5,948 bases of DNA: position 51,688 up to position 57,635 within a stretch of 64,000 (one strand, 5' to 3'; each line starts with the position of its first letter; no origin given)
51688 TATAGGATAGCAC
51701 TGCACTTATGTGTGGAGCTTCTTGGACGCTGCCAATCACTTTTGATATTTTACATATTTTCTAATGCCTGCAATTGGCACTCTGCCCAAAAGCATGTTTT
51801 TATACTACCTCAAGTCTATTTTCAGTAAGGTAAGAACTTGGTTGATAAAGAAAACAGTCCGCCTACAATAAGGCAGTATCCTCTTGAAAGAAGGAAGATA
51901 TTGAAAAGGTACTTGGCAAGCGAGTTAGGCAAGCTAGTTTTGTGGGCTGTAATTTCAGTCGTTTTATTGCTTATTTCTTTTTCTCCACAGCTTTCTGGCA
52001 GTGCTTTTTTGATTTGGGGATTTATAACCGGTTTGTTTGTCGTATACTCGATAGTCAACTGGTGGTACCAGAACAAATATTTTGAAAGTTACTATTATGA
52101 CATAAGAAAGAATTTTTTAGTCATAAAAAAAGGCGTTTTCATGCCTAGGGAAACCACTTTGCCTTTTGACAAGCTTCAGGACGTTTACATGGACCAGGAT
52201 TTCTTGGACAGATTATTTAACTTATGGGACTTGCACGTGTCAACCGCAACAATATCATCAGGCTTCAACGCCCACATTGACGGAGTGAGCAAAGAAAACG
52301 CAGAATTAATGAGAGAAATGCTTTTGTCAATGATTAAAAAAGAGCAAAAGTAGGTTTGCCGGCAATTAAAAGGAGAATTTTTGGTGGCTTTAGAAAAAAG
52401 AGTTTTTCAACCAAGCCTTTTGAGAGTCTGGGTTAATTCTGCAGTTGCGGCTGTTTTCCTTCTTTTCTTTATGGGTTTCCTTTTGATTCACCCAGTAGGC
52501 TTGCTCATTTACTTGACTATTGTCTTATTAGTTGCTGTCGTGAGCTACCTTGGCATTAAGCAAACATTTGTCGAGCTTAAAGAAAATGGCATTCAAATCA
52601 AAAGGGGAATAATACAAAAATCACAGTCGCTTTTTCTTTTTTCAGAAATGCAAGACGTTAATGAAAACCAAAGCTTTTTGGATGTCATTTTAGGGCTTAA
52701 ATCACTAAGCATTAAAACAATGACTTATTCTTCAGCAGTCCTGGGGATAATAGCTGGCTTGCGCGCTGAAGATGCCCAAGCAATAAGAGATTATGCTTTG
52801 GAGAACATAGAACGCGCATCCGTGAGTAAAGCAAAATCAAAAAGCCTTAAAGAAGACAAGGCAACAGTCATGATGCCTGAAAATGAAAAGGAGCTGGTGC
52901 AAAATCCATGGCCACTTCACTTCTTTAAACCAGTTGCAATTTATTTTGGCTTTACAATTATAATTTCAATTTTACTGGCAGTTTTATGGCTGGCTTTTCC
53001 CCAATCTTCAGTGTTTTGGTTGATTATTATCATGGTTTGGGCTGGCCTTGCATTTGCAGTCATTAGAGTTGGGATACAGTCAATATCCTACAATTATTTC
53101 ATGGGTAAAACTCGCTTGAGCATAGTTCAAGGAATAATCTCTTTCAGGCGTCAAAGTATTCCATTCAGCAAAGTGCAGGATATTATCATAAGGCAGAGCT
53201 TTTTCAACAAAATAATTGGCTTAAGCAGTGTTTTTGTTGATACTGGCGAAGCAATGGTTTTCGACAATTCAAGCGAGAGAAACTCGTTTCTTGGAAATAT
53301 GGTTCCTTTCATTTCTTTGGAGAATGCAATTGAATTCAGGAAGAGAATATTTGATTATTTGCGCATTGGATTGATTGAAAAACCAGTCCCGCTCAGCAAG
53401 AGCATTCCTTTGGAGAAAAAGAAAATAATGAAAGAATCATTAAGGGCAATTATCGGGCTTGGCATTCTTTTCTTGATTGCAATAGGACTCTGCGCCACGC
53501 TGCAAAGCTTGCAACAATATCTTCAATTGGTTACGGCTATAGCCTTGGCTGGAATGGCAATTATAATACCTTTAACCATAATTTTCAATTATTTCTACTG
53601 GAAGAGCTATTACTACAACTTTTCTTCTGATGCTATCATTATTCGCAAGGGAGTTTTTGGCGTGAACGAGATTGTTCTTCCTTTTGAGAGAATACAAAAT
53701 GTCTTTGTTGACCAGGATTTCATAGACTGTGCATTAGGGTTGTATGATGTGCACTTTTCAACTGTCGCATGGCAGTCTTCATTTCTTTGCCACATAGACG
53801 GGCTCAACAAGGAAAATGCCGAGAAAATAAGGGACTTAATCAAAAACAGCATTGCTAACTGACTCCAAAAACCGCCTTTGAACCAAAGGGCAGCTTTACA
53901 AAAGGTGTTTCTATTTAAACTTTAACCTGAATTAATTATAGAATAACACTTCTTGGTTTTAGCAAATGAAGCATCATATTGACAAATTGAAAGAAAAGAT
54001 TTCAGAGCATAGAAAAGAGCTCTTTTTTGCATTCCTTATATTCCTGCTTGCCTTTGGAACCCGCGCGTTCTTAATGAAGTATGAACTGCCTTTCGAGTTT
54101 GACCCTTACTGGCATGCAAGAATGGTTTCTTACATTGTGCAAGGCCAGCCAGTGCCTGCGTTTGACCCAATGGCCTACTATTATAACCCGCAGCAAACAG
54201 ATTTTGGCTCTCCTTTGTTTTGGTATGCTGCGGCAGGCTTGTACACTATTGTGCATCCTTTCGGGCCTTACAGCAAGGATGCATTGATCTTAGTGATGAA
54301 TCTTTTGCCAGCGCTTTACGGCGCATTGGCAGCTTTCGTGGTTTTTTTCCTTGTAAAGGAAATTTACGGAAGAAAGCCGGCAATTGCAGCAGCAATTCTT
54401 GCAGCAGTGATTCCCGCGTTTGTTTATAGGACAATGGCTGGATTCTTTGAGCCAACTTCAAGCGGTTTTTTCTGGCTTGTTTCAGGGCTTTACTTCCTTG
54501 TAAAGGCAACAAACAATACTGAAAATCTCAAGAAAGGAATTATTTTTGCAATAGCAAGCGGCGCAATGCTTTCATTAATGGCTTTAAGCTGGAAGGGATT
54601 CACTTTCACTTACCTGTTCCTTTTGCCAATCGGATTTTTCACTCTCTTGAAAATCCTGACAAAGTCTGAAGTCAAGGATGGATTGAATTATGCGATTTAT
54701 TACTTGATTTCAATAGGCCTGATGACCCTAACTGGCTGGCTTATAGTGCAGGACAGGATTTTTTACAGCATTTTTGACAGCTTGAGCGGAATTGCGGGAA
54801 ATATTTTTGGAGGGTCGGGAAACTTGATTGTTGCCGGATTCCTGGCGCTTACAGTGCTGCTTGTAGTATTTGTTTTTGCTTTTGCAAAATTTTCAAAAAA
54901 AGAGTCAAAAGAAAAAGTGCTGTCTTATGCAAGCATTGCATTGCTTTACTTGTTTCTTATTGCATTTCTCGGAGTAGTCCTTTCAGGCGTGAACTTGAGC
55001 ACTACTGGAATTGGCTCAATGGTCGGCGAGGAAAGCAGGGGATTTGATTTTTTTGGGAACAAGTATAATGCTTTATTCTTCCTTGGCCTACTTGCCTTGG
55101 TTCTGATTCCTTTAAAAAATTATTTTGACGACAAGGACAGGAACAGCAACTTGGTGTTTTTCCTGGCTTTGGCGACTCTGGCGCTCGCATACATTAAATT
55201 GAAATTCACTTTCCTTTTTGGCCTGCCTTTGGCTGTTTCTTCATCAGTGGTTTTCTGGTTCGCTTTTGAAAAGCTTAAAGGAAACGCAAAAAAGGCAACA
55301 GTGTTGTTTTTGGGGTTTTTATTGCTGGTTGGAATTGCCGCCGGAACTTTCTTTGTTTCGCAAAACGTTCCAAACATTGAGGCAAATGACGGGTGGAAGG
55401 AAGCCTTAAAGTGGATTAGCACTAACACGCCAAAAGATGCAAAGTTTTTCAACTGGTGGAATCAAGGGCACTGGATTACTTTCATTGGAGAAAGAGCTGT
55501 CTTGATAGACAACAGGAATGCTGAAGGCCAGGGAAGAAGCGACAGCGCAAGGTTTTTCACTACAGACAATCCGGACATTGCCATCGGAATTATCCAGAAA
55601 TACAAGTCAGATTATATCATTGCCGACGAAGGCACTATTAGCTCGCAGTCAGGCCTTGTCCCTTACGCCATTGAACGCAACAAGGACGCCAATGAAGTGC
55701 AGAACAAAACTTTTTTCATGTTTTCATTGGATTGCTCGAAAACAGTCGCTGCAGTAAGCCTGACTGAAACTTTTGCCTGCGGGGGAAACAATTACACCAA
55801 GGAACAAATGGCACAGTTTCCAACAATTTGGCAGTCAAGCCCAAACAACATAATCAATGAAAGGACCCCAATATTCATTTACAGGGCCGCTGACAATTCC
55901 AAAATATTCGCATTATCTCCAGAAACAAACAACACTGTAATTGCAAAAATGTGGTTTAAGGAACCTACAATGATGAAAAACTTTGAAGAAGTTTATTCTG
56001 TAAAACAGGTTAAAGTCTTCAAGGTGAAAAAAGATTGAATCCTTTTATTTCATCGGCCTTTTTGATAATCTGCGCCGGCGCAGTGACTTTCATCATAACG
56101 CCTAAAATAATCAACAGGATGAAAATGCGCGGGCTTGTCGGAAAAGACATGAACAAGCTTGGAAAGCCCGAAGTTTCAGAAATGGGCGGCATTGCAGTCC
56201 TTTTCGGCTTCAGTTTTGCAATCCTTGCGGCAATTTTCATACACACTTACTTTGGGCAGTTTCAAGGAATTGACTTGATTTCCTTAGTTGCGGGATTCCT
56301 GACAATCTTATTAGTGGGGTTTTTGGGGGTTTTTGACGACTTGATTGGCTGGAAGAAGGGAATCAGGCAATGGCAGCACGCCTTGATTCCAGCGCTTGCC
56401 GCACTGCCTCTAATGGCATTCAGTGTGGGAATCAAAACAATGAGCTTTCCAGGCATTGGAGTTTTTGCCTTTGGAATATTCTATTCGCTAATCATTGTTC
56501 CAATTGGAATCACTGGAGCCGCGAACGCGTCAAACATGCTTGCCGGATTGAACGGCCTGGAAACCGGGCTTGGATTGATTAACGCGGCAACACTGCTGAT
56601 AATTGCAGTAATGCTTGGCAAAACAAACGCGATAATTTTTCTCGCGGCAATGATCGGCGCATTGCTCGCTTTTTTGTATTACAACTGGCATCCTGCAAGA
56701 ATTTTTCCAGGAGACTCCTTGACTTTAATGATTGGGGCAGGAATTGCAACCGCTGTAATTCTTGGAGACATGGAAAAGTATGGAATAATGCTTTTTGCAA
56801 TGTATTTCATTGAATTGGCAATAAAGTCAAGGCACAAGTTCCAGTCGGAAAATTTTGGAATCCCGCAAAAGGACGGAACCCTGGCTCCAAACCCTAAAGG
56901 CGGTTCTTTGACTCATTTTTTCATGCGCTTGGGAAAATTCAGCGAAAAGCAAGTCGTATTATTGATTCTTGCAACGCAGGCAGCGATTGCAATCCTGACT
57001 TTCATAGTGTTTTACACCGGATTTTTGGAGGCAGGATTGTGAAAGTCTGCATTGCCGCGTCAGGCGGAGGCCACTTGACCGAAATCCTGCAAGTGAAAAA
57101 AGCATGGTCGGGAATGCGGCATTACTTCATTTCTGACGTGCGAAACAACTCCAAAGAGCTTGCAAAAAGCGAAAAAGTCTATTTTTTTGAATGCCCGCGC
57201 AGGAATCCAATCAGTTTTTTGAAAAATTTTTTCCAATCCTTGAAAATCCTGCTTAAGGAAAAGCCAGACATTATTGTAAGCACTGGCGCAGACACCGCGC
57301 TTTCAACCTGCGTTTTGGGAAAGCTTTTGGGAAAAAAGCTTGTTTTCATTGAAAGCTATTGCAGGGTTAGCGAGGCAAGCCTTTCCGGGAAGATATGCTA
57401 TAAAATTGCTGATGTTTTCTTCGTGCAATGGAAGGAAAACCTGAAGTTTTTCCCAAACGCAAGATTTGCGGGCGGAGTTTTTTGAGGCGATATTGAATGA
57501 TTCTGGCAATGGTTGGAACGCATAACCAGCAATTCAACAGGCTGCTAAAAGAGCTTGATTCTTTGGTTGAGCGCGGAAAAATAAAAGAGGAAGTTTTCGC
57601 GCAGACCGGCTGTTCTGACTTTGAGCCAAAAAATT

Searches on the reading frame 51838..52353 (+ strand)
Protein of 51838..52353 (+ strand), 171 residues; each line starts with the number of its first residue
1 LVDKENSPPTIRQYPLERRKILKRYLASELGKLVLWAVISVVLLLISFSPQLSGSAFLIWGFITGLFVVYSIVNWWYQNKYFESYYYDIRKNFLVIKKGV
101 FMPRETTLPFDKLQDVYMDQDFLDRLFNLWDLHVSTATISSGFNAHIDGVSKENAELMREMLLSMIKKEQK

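Call 44: search_protein_families(library=pfam, proteins=[window:51838-52353:+], max_evalue=0.01)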
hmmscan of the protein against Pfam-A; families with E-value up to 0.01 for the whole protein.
window:51838-52353:+ (171 aa): 1 family
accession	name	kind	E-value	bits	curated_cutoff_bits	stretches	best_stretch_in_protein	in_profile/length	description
PF03703.20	bPH_2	-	8.6e-12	45.6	22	1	87-160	6-76/78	Bacterial PH domain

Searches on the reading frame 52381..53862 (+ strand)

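Call 44: search_protein_families(library=pfam, proteins=[window:52381-53862:+], max_evalue=0.01)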
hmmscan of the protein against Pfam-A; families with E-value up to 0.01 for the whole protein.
window:52381-53862:+ (493 aa): 2 families
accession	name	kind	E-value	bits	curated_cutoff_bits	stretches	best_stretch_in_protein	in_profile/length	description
PF03703.20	bPH_2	-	5.2e-38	129.6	22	3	407-487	1-78/78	Bacterial PH domain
PF24649.1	DUF7642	-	0.0012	19.3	27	0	257-287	34-64/100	Domain of unknown function (DUF7642)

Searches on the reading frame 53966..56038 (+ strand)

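Call 24: search_protein_families(library=pfam, proteins=[window:53966-56038:+], max_evalue=0.01)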
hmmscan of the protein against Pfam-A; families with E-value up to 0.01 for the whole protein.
window:53966-56038:+ (690 aa): 6 families
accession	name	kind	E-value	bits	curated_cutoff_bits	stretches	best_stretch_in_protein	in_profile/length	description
PF02516.20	STT3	-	2.6e-26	93.5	24.5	1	22-436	7-367/405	Oligosaccharyl transferase STT3, N-terminal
PF22627.1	AglB_core-like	-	4.2e-08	34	27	1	495-555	48-108/111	AglB core domain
PF20176.3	DUF6541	-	2.2e-06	26.7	29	1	38-334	116-414/646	Family of unknown function (DUF6541)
PF13231.12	PMT_2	-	3.7e-05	24.4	26.1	1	109-212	22-123/160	Dolichyl-phosphate-mannose-protein mannosyltransferase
PF20604.3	DUF6798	-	0.001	19.2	26.9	1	476-515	2-40/61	Domain of unknown function (DUF6798)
PF08229.16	SHR3_chaperone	-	0.004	16.6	25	0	294-356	63-125/188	ER membrane protein SH3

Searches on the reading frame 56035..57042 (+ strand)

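Call 44: search_protein_families(library=pfam, proteins=[window:56035-57042:+], max_evalue=0.01)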
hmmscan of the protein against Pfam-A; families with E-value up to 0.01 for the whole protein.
window:56035-57042:+ (335 aa): 1 family
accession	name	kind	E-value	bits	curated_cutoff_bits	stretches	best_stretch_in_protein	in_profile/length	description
PF00953.26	Glycos_transf_4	-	4.2e-33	115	27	1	86-244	3-159/160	Glycosyl transferase family 4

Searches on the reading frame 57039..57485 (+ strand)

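Call 44: search_protein_families(library=pfam, proteins=[window:57039-57485:+], max_evalue=0.01)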
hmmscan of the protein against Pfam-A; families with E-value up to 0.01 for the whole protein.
window:57039-57485:+ (148 aa): 1 family
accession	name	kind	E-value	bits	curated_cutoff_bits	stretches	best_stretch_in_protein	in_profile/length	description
PF08660.17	Alg14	-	1.2e-20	74.6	27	1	9-145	7-169/171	Oligosaccharide biosynthesis protein Alg14 like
